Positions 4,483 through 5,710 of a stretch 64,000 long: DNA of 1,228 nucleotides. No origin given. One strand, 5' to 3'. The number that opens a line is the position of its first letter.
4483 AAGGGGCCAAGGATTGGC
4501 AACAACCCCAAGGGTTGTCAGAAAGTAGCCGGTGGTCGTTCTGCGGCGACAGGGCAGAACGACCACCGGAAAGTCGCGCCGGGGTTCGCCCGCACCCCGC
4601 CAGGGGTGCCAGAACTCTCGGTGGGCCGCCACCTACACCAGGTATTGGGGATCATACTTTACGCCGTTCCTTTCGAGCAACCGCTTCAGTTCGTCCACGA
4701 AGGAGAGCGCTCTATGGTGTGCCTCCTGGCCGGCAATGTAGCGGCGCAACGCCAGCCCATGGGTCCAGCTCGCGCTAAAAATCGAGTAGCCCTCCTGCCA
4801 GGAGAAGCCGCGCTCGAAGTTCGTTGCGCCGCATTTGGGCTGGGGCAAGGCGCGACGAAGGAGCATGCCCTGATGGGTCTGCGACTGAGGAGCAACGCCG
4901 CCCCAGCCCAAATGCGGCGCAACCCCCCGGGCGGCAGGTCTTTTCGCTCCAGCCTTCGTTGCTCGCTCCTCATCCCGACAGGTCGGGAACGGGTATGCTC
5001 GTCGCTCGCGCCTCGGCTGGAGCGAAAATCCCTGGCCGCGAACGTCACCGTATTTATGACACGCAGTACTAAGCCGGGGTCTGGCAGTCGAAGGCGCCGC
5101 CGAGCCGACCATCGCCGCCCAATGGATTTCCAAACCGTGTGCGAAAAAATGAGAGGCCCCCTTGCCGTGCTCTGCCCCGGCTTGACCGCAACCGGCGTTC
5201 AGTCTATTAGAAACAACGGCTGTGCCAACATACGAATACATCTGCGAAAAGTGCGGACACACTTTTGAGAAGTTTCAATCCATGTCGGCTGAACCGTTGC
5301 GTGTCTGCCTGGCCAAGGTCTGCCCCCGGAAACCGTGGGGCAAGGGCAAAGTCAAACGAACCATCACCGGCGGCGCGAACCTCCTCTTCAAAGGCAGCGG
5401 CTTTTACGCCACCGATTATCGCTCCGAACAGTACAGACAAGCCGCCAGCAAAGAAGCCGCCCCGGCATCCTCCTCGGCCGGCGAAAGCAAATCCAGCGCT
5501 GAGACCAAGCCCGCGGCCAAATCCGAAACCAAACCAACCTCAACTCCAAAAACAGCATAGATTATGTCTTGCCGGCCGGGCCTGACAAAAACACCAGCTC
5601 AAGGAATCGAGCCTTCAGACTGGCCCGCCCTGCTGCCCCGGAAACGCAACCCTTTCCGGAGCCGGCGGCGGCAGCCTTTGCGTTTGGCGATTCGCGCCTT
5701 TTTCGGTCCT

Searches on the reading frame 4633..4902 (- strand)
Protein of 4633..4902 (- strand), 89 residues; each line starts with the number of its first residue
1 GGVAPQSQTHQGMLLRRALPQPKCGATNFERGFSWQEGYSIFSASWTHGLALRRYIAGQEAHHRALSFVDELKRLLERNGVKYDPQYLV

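Call 94: search_protein_families(library=pfam, proteins=[window:4633-4902:-], max_evalue=1)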
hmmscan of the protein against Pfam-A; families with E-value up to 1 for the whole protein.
window:4633-4902:- (89 aa): 1 family
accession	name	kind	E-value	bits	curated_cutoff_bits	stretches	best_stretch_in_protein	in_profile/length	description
PF01797.21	Y1_Tnp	-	0.16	12.5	23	1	28-59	90-121/121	Transposase IS200 like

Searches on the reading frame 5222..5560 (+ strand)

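Call 93: search_protein_families(library=pfam, proteins=[window:5222-5560:+], max_evalue=0.0001)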
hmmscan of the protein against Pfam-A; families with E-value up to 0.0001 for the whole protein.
window:5222-5560:+ (112 aa): 1 family
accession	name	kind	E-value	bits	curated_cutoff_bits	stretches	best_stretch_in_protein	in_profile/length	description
PF09723.15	Zn_ribbon_8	-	2.2e-12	47.2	34.4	1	1-29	1-29/41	Zinc ribbon domain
